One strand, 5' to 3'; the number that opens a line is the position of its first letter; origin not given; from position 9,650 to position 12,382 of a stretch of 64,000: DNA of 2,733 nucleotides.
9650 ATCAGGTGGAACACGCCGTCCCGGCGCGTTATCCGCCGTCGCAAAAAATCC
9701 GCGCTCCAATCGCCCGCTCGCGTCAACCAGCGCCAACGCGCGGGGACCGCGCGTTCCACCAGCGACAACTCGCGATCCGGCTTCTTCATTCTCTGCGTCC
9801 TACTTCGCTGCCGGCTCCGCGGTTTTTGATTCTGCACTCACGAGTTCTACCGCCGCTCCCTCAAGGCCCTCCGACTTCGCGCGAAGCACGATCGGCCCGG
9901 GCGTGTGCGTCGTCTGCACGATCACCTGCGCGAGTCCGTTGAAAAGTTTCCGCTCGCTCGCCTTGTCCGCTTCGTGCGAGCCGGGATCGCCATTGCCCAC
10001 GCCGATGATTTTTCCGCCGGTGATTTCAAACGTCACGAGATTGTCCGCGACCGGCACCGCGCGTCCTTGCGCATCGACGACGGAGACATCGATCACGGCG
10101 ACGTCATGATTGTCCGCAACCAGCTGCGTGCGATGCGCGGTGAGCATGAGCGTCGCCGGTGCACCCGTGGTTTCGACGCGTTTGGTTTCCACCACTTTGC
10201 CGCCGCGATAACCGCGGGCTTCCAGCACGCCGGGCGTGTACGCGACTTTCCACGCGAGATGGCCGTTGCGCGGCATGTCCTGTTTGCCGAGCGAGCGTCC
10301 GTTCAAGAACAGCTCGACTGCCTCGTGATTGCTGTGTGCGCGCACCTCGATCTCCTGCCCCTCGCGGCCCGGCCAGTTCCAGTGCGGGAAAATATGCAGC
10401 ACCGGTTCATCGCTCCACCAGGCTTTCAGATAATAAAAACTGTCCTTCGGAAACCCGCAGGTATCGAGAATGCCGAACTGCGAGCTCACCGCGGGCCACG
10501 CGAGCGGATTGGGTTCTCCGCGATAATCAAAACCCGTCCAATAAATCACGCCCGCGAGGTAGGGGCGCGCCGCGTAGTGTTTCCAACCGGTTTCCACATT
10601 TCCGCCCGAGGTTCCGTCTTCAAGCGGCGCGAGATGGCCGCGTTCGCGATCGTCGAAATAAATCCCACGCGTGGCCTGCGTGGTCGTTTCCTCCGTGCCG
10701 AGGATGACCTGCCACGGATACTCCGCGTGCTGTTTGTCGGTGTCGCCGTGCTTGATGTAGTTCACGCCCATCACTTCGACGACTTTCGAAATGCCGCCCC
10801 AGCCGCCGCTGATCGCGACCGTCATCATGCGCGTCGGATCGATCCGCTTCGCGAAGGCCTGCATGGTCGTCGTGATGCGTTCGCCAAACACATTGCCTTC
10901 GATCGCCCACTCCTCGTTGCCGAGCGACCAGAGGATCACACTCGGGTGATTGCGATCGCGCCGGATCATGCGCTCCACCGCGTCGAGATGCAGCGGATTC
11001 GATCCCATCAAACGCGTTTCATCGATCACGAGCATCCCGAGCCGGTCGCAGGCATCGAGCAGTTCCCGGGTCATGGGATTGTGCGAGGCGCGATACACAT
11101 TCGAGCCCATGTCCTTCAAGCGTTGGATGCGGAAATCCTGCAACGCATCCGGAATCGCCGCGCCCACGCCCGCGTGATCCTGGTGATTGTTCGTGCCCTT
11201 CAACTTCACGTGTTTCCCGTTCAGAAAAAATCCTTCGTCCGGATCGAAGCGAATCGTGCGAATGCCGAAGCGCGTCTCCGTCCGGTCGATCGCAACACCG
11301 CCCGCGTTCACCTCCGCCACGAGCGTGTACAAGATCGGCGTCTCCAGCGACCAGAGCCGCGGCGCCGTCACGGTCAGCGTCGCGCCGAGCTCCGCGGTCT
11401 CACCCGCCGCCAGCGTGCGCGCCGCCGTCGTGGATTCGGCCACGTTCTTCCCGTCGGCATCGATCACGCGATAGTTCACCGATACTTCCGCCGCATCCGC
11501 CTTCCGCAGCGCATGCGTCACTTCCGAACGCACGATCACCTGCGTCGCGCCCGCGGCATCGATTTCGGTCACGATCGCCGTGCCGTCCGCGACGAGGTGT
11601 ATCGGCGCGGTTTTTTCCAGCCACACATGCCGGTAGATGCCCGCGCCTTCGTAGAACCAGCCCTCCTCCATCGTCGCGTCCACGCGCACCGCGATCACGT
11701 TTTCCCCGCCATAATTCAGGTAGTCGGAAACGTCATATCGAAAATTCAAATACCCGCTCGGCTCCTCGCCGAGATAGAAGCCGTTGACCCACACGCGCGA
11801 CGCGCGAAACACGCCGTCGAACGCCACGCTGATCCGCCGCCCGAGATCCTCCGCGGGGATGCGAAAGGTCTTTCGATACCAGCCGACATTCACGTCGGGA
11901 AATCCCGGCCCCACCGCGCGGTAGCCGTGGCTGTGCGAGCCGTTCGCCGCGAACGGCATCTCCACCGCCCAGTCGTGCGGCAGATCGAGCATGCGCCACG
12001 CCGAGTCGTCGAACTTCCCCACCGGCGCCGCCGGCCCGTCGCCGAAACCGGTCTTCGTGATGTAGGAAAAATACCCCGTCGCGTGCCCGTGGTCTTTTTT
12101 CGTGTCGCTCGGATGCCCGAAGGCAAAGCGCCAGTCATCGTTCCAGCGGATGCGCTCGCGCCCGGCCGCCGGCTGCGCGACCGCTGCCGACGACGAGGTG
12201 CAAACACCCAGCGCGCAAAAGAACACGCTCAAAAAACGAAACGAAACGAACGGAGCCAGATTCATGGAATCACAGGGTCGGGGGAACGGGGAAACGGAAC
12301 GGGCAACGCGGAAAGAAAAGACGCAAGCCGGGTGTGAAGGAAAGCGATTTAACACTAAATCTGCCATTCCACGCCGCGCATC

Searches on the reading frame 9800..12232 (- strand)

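Call 82: search_protein_families(library=pfam, proteins=[window:9800-12232:-], max_evalue=0.00001)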
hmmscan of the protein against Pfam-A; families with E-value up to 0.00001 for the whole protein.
window:9800-12232:- (810 aa): 7 families
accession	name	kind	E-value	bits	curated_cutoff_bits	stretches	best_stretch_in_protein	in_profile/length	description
PF18565.7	Glyco_hydro2_C5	-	8.9e-33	112.7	32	1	695-795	1-102/103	Glycoside hydrolase family 2 C-terminal domain 5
PF02836.23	Glyco_hydro_2_C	-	7.2e-31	107.9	21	1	332-504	5-188/302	Glycosyl hydrolases family 2, TIM barrel domain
PF02837.24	Glyco_hydro_2_N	-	2e-21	77.1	28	1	79-207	23-167/169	Glycosyl hydrolases family 2, sugar binding domain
PF16355.11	DUF4982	-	5.6e-20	71.5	23.9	1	625-681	1-60/61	Domain of unknown function (DUF4982)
PF00703.27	Glyco_hydro_2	-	3.4e-16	60.4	23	1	219-325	7-109/109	Glycosyl hydrolases family 2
PF22666.2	Glyco_hydro_2_N2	-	3.2e-08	34.2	27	1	118-191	51-124/167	Glycosyl hydrolase 2 galactose-binding domain-like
PF13364.12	BetaGal_ABD2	-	7.8e-08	33.5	23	1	115-188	35-110/112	Beta-galactosidase second all-beta domain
